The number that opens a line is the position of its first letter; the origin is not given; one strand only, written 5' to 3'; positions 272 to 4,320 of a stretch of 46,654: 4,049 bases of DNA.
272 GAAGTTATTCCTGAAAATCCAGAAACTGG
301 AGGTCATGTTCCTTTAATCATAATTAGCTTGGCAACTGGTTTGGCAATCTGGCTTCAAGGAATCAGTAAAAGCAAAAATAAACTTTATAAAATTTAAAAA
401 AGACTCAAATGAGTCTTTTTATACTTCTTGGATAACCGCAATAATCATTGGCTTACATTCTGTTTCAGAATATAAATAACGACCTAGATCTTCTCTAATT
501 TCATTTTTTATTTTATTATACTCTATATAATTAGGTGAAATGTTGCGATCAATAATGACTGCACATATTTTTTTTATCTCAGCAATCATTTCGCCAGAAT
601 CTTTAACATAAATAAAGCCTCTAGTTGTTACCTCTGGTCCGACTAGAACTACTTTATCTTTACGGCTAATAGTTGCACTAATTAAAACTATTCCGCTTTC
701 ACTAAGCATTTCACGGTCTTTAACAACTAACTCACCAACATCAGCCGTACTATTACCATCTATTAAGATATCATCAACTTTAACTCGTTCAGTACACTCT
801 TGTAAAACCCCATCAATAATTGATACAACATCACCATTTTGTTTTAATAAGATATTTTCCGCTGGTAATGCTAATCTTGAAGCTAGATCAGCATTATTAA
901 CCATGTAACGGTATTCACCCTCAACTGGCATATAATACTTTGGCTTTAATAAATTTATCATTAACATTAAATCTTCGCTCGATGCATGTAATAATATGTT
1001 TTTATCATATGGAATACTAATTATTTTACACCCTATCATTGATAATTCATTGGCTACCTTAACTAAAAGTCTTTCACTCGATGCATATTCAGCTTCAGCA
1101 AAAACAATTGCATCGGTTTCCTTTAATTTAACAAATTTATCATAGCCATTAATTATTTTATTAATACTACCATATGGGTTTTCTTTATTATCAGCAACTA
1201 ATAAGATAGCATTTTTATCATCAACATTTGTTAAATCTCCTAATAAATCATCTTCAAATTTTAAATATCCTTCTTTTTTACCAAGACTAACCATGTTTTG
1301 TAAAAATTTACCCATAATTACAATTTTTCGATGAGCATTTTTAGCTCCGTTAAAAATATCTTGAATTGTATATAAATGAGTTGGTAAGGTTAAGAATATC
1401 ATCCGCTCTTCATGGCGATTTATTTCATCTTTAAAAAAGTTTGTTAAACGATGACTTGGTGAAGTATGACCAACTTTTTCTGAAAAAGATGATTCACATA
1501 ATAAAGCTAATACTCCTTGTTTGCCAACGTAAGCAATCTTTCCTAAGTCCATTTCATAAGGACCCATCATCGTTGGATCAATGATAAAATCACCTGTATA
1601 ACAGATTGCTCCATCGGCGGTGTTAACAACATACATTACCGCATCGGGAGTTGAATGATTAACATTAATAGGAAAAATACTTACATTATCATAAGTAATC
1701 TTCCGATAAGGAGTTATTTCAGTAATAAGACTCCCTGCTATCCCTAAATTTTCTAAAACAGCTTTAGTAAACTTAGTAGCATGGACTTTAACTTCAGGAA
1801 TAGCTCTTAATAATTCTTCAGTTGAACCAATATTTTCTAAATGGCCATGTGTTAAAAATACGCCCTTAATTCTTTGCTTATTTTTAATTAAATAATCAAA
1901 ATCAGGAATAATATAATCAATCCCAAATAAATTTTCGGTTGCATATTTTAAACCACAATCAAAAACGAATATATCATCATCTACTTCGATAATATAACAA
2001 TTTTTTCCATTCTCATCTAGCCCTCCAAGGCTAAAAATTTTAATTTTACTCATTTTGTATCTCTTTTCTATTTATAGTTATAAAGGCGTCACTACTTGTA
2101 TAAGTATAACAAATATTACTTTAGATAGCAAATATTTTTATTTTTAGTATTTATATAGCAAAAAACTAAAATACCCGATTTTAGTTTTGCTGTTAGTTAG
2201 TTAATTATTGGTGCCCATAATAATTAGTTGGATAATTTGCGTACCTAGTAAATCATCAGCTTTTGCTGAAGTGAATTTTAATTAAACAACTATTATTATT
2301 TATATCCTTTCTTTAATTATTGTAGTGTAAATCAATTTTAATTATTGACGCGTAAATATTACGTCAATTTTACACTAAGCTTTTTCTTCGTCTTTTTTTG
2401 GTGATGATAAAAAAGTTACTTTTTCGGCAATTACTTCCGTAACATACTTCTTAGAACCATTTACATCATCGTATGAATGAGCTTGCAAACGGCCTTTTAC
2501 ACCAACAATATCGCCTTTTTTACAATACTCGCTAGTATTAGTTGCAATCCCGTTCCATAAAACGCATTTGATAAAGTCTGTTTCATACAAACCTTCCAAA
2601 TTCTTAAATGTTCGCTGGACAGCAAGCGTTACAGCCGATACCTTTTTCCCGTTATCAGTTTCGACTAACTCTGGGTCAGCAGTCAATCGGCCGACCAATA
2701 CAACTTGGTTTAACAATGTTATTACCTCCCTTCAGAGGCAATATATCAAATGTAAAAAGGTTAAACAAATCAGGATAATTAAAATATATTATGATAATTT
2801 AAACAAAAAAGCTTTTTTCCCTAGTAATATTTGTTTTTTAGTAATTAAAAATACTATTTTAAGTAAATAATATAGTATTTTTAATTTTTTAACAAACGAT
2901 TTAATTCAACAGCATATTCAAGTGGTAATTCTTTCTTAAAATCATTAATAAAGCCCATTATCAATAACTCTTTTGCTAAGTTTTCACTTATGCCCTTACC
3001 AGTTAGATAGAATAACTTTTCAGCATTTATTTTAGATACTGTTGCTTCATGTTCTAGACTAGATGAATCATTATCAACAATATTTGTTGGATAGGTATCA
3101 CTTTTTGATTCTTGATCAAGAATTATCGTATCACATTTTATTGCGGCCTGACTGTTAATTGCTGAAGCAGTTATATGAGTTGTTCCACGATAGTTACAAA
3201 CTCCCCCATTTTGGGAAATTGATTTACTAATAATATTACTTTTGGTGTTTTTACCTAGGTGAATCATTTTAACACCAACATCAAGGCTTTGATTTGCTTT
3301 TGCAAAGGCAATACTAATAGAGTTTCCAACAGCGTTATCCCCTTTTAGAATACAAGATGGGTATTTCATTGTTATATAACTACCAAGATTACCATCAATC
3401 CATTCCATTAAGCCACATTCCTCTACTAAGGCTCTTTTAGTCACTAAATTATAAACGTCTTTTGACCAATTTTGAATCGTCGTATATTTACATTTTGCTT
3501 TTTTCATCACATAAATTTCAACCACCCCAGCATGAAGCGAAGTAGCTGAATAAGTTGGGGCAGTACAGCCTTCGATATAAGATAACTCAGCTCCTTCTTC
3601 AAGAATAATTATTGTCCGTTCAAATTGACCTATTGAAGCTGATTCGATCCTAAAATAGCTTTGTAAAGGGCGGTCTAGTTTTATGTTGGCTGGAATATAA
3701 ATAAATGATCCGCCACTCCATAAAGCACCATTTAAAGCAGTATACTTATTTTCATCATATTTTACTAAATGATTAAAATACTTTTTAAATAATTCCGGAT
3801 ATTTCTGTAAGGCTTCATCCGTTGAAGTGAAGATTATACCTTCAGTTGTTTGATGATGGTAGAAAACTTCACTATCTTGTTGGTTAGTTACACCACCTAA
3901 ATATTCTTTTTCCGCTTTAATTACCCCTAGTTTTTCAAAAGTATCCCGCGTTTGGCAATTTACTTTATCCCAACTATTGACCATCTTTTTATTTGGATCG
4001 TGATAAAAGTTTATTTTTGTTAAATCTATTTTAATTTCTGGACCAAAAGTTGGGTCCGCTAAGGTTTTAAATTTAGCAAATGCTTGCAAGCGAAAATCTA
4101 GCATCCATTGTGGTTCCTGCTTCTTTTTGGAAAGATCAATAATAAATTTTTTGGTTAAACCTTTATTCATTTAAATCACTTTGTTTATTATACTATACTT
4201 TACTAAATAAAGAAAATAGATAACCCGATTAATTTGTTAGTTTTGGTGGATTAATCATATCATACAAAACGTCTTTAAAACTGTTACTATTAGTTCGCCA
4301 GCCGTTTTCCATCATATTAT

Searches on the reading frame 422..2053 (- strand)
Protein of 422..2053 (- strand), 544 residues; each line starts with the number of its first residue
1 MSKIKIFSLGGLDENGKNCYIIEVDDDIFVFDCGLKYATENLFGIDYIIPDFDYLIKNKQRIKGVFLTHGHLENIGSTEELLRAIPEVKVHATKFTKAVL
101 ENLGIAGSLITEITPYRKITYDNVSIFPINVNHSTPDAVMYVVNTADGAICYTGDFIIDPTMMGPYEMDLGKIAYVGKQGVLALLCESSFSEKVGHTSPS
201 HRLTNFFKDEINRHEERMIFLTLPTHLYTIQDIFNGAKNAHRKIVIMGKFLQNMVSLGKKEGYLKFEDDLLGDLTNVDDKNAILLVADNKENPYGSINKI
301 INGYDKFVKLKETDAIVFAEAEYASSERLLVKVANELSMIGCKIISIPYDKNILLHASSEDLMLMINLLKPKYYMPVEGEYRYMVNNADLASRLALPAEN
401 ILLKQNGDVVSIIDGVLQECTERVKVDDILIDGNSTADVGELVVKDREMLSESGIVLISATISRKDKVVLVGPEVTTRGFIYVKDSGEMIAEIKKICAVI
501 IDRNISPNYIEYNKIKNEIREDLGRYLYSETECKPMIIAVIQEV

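Call 27: search_protein_families(library=pfam, proteins=[window:422-2053:-], max_evalue=0.001)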
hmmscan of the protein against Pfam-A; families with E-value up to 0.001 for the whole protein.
window:422-2053:- (544 aa): 5 families
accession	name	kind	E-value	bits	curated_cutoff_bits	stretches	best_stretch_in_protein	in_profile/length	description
PF17770.6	RNase_J_C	-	3.8e-25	89.3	23.8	1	443-544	1-102/102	Ribonuclease J C-terminal domain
PF22505.1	RNase_J_b_CASP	-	1.6e-13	50.9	27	1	216-336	2-125/126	Ribonuclease J, beta-CASP domain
PF00753.33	Lactamase_B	-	5.3e-08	33.5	22.7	1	15-158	4-152/196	Metallo-beta-lactamase superfamily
PF12706.13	Lactamase_B_2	-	1.3e-05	25.3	27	1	59-157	28-144/200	Beta-lactamase superfamily domain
PF07521.17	RMMBL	-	8.1e-05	23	21.6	1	356-391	17-52/63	Zn-dependent metallo-hydrolase RNA specificity domain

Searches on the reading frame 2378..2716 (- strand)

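Call 36: search_protein_families(library=pfam, proteins=[window:2378-2716:-], max_evalue=0.001)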
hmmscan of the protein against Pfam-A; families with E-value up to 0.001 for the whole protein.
window:2378-2716:- (113 aa): 2 families
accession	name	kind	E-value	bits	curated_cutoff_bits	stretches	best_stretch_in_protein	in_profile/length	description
PF00436.31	SSB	-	4.3e-31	107.5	26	1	2-103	1-104/104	Single-strand binding protein family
PF01336.31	tRNA_anti-codon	-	1.5e-05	25.3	27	1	45-101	25-73/75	OB-fold nucleic acid binding domain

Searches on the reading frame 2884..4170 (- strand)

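Call 27: search_protein_families(library=pfam, proteins=[window:2884-4170:-], max_evalue=0.001)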
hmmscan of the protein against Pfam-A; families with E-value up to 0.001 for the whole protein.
window:2884-4170:- (429 aa): 2 families
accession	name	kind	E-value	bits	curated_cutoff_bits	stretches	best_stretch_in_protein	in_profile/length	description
PF01458.23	SUFBD_core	-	1.2e-74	251.1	27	1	173-407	1-232/232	SUF system FeS cluster assembly, SufBD core domain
PF19295.5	SufBD_N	-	2.1e-16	60.5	23.5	1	17-170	20-171/172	SufBD protein N-terminal region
